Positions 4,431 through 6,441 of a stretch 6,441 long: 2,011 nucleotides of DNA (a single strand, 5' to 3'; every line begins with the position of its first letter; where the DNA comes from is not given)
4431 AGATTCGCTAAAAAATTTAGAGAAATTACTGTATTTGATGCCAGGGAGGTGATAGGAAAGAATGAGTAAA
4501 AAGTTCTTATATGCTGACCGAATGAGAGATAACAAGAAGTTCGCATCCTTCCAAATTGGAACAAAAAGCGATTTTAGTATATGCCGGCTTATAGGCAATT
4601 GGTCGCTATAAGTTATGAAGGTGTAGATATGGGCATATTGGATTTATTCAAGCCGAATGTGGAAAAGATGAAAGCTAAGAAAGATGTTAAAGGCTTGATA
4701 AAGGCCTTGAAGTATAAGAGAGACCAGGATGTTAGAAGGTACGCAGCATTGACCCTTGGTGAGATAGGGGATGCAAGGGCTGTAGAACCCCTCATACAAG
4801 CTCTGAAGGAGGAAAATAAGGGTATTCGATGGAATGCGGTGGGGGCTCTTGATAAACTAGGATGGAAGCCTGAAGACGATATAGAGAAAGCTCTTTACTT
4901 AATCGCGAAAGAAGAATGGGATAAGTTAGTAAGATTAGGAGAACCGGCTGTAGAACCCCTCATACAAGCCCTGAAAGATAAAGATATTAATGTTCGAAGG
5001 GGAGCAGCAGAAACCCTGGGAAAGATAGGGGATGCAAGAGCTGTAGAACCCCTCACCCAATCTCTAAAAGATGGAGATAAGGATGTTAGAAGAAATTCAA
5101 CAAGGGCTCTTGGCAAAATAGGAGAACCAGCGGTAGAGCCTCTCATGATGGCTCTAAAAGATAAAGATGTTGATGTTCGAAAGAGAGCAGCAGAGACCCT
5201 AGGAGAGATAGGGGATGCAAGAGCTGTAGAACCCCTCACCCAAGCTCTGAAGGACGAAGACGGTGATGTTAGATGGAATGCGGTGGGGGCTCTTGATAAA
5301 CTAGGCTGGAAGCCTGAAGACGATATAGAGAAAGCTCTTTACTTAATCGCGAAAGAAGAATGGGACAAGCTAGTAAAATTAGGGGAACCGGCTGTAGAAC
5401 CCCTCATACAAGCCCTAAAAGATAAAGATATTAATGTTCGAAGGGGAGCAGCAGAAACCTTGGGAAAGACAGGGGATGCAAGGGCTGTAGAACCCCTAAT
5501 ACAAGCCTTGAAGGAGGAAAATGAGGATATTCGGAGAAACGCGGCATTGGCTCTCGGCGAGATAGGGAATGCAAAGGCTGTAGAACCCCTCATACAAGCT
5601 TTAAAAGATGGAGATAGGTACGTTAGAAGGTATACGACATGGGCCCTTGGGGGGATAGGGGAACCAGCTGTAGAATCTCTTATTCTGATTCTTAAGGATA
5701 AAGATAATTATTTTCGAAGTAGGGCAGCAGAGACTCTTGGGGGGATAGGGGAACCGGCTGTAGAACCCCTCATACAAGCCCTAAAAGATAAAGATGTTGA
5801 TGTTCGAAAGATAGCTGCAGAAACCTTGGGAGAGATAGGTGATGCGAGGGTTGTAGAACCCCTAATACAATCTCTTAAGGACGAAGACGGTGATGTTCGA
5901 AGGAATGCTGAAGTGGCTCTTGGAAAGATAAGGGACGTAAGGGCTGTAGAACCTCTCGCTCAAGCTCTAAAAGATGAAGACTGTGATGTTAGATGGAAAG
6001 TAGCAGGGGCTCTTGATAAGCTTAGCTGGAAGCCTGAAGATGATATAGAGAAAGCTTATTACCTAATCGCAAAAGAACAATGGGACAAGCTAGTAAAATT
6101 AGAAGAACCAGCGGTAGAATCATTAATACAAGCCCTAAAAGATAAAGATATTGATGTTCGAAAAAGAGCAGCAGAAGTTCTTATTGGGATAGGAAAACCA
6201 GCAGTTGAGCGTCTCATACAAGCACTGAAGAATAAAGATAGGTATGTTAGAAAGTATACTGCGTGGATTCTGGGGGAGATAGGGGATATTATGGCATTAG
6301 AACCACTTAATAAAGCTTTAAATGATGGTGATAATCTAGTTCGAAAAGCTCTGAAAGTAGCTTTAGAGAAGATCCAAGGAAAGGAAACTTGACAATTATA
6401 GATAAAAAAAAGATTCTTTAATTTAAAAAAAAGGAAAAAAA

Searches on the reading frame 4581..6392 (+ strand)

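Call 7: search_protein_families(library=pfam, proteins=[window:4581-6392:+], max_evalue=0.01)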
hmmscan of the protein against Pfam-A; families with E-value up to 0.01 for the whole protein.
window:4581-6392:+ (603 aa): 27 families (the best 25 are shown)
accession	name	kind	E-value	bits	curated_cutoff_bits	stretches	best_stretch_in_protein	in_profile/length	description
PF13646.12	HEAT_2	-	2.1e-111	364.9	27.7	8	365-447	2-87/88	HEAT repeats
PF03130.22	HEAT_PBS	-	2.4e-80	256.1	20.9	10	51-76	1-26/27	PBS lyase HEAT-like repeat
PF02985.28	HEAT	-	8.4e-62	199.6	23.5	3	394-420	2-28/31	HEAT repeat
PF13513.12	HEAT_EZ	-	7.3e-55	183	27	1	393-419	29-55/55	HEAT-like repeat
PF00514.29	Arm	-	2.6e-54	180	20.6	2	299-328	10-39/41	Armadillo/beta-catenin-like repeat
PF12717.13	Cnd1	-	2.3e-39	135.5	26.4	2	266-330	17-87/162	non-SMC mitotic condensation complex subunit 1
PF25767.1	ARM_TBCD_2nd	-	3.4e-18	66.4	29.7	0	121-150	76-105/245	Tubulin-specific chaperone D-like, ARM repeats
PF12755.13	Vac14_Fab1_bd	-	2e-17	64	22.1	0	508-550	25-67/97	Vacuolar 14 Fab1-binding region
PF25786.1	HEAT_GCN1_C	-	4.4e-15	56.5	27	0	394-450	29-94/151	GCN1-like, C-terminal HEAT repeats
PF24714.1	TOR1L1_N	-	1.1e-14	54.9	43.3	0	216-310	84-169/281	TORTIFOLIA1 N-terminal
PF01602.26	Adaptin_N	-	1.7e-14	53.8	37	0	398-521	307-423/524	Adaptin N terminal region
PF05004.19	IFRD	-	1.1e-10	41.4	25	0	110-147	206-239/306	Interferon-related developmental regulator (IFRD)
PF14663.11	RasGEF_N_2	-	1.6e-07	32.1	27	0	394-420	7-33/108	Rapamycin-insensitive companion of mTOR RasGEF_N domain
PF16777.11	RHH_7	-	2.6e-07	31.3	27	0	473-515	11-57/74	Transcriptional regulator, RHH-like, CopG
PF22646.2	PPP2R1A-like_HEAT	-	3.8e-07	30.9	27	0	418-445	2-29/78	PPP2R1A-like HEAT repeat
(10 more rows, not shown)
